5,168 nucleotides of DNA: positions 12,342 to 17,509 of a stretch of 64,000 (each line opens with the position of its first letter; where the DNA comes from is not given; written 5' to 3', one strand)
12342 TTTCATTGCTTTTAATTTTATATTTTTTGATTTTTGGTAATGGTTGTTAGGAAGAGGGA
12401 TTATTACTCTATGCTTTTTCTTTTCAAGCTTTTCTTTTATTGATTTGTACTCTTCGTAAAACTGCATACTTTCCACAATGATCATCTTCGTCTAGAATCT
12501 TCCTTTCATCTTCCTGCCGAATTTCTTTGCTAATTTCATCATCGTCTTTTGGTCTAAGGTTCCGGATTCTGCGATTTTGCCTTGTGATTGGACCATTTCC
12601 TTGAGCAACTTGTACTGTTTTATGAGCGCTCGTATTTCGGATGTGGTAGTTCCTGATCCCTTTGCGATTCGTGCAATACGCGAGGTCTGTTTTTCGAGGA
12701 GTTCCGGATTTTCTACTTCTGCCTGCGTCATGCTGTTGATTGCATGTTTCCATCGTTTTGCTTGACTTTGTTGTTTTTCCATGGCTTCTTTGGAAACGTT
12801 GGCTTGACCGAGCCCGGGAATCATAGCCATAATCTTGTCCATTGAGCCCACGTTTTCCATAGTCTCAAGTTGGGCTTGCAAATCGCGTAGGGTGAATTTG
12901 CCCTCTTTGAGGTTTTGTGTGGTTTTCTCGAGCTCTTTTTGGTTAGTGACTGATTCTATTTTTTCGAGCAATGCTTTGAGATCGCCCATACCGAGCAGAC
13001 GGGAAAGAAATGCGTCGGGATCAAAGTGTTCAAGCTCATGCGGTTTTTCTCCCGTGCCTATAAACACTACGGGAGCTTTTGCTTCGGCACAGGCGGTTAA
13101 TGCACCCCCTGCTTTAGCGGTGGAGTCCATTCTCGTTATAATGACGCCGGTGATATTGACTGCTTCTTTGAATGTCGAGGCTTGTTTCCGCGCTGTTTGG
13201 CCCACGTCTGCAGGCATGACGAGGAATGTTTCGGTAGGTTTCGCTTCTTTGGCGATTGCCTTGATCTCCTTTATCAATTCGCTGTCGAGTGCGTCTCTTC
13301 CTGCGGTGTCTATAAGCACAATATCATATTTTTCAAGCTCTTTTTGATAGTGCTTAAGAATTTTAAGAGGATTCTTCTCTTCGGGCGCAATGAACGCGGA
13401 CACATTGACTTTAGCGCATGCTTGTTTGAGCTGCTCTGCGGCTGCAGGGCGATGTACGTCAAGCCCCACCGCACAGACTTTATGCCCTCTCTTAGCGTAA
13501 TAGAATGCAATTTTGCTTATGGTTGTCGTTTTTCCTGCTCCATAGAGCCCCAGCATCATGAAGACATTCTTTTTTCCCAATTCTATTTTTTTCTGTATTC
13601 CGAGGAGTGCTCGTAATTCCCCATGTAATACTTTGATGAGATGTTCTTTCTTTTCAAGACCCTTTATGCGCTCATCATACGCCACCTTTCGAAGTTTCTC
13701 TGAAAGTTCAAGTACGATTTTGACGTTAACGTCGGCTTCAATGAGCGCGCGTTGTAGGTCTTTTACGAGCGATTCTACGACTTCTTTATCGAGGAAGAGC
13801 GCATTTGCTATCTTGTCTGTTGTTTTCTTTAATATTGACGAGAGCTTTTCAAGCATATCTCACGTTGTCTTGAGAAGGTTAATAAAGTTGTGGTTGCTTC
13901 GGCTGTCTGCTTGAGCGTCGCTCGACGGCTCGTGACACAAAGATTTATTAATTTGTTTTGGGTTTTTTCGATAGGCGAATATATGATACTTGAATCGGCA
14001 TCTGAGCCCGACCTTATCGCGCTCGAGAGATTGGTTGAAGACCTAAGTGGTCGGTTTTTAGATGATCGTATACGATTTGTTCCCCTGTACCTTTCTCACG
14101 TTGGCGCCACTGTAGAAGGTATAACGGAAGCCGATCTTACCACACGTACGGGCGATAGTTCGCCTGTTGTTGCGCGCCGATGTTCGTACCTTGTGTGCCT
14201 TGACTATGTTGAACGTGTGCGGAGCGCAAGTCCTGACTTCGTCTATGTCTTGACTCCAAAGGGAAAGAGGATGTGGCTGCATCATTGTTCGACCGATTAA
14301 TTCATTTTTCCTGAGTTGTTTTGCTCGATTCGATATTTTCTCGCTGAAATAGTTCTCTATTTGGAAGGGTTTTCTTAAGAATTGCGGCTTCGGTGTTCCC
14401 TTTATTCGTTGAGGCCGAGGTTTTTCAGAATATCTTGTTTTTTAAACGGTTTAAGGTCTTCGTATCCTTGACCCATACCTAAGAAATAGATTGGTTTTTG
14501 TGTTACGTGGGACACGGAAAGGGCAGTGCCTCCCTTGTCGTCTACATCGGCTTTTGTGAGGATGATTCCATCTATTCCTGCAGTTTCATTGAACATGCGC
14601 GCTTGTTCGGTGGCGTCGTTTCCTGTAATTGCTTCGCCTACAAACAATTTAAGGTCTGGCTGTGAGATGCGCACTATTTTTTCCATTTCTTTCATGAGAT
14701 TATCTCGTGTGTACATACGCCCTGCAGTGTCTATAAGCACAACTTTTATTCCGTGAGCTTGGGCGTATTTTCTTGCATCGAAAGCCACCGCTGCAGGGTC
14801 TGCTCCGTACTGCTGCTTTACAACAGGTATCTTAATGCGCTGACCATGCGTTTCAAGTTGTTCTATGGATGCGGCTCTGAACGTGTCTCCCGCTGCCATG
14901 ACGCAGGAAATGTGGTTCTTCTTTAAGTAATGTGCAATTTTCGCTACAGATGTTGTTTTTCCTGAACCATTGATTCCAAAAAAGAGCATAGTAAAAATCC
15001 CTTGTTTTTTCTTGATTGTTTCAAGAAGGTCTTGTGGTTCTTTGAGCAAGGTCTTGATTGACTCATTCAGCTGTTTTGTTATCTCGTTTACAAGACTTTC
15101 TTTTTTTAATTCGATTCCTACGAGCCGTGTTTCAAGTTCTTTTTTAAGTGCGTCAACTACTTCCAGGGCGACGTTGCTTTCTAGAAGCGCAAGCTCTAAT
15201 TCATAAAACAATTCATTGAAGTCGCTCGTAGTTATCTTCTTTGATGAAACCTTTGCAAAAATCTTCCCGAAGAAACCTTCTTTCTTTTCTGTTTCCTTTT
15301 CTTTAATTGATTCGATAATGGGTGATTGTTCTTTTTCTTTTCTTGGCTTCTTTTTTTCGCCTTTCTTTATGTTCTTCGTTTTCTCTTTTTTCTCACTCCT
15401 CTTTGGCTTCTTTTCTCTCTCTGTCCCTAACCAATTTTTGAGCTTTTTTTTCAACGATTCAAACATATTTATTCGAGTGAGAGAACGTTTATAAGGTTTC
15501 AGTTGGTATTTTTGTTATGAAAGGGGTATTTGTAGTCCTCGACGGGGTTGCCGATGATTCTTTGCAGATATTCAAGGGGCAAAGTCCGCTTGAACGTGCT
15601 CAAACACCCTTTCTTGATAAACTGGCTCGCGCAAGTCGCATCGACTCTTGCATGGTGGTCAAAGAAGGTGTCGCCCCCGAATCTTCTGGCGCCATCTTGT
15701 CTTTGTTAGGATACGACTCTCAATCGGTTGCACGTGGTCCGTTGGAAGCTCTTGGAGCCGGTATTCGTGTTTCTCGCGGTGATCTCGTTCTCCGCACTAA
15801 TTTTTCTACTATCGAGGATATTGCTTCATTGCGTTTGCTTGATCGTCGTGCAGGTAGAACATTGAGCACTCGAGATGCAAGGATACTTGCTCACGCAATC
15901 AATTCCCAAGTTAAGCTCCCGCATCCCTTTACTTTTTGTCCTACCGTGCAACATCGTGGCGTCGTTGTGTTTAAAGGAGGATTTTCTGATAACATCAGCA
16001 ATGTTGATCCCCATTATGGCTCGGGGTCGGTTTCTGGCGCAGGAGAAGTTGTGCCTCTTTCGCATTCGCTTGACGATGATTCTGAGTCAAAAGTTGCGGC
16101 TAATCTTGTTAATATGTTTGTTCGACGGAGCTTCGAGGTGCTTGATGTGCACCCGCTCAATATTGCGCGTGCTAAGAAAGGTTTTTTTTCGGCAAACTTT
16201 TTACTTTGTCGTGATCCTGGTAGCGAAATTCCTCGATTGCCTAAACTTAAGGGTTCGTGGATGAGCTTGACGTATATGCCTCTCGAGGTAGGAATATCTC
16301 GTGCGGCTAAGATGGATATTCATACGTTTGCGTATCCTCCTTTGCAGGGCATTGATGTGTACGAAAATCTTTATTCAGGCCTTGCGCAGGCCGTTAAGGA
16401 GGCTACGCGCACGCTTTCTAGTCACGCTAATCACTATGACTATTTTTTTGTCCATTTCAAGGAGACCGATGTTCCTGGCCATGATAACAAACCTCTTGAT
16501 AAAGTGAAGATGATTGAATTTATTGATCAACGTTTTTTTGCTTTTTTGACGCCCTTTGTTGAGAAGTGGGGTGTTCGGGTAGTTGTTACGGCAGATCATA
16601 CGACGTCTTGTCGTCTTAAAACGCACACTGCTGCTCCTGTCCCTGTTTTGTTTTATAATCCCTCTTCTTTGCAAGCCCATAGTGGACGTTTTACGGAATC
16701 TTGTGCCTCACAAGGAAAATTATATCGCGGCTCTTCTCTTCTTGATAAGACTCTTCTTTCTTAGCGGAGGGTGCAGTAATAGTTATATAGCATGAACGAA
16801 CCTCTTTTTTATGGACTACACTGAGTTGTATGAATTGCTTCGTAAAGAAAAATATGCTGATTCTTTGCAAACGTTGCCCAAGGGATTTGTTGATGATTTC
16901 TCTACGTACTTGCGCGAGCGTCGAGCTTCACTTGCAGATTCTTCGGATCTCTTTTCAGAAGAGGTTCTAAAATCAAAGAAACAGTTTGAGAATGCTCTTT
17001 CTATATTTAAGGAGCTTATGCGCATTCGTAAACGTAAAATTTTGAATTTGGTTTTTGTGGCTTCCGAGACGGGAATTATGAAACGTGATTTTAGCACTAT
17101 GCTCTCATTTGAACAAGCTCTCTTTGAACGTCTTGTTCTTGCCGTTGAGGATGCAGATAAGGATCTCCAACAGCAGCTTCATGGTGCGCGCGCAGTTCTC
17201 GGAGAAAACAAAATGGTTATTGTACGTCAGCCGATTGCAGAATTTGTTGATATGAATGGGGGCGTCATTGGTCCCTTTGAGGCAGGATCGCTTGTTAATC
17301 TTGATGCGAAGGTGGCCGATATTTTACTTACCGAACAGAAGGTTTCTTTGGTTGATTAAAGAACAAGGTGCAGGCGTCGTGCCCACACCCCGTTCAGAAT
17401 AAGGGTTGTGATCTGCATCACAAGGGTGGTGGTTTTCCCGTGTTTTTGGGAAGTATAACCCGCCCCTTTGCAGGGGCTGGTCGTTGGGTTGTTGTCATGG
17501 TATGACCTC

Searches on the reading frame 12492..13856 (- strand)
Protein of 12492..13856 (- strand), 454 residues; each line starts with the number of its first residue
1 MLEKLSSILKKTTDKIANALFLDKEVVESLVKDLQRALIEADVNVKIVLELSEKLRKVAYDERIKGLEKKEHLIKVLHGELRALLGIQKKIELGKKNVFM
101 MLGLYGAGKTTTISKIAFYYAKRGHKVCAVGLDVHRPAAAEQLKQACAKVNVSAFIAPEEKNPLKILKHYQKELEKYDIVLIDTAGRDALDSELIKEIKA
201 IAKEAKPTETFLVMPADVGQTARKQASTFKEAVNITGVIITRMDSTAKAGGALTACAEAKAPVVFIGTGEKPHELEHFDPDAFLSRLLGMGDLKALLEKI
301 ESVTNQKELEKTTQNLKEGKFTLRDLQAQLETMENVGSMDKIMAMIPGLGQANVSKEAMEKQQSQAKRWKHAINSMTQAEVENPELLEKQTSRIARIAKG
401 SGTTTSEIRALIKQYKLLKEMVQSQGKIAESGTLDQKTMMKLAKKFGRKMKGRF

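Call 48: search_protein_families(library=pfam, proteins=[window:12492-13856:-], max_evalue=0.001)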
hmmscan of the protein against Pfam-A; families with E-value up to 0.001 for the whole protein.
window:12492-13856:- (454 aa): 7 families
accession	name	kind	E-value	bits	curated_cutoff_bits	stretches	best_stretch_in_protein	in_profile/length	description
PF00448.28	SRP54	-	1.7e-62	211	22.7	1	97-289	2-196/196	SRP54-type protein, GTPase domain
PF02978.25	SRP_SPB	-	2.4e-28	98.8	27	1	320-422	1-91/91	Signal peptide binding domain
PF02881.24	SRP54_N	-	1.7e-10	41.4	22.4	1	8-81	4-75/75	SRP54-type protein, helical bundle domain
PF01656.29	CbiA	-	7.8e-08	32.8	25.4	1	106-249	9-89/125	CobQ/CobB/MinD/ParA nucleotide binding domain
PF13604.12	AAA_30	-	3.4e-05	24.1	27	1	96-204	18-114/191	AAA domain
PF03308.22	MeaB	-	0.00045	19.8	23.1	0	93-134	30-71/273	Methylmalonyl Co-A mutase-associated GTPase MeaB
PF25201.1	nSTAND6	-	0.00051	20.5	27.7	0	92-146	14-66/148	Novel STAND NTPase 6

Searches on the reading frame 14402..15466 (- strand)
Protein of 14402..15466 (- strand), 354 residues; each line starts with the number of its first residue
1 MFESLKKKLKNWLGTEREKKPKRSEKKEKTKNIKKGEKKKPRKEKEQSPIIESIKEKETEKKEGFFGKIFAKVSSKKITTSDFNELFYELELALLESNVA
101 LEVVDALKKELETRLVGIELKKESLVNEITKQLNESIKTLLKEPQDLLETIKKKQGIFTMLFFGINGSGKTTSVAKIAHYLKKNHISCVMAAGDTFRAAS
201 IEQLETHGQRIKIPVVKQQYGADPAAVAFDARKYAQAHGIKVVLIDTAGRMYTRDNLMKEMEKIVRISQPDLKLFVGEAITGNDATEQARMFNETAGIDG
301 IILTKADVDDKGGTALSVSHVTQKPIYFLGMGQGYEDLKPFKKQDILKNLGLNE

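Call 48: search_protein_families(library=pfam, proteins=[window:14402-15466:-], max_evalue=0.001)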
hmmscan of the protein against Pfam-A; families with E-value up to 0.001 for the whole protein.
window:14402-15466:- (354 aa): 4 families
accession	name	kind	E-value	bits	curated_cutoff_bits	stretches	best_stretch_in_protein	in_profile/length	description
PF00448.28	SRP54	-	1.3e-69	234.3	22.7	1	159-350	3-194/196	SRP54-type protein, GTPase domain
PF02881.24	SRP54_N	-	1.6e-08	35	22.4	1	66-131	5-72/75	SRP54-type protein, helical bundle domain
PF13207.12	AAA_17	-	2.7e-06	28.1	27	1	163-275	1-107/136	AAA domain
PF13401.12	AAA_22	-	0.00033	21.4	27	0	160-267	8-110/130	AAA domain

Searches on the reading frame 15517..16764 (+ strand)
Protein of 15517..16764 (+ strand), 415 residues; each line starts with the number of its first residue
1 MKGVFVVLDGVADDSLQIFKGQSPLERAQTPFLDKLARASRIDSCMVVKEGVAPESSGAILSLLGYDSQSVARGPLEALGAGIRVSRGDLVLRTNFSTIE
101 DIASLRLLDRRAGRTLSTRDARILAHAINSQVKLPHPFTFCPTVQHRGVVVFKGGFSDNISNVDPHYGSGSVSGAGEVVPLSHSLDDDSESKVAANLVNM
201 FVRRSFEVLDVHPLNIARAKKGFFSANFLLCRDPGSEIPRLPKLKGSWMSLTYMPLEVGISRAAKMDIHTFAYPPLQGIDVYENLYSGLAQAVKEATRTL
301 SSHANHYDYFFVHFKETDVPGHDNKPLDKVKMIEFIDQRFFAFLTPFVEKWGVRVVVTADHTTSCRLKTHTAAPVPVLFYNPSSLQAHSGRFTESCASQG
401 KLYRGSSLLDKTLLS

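Call 48: search_protein_families(library=pfam, proteins=[window:15517-16764:+], max_evalue=0.001)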
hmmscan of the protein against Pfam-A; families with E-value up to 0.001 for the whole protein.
window:15517-16764:+ (415 aa): 3 families
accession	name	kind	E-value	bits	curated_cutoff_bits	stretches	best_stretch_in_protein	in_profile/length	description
PF10143.14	PhosphMutase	-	2e-33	116.1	21.5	1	38-215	2-170/170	2,3-bisphosphoglycerate-independent phosphoglycerate mutase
PF01676.23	Metalloenzyme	-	9.7e-24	84.7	24.3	1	1-395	1-230/252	Metalloenzyme superfamily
PF00245.25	Alk_phosphatase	-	0.00043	19.8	24.4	1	283-393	234-342/423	Alkaline phosphatase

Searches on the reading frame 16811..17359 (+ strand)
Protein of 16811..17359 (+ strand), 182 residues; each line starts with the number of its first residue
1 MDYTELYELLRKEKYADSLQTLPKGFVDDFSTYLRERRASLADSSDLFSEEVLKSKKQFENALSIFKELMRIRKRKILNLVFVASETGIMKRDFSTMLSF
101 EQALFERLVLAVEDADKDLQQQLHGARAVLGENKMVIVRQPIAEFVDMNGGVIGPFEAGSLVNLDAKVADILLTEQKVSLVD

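Call 12: search_protein_families(library=pfam, proteins=[window:16811-17359:+], max_evalue=0.01)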
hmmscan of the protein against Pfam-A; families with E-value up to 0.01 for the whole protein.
window:16811-17359:+ (182 aa): 1 family
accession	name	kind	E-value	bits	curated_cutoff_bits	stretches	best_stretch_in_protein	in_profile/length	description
PF22090.1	Gins51_C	-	0.0021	18.2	27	1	136-176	3-43/48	Gins51, C-terminal domain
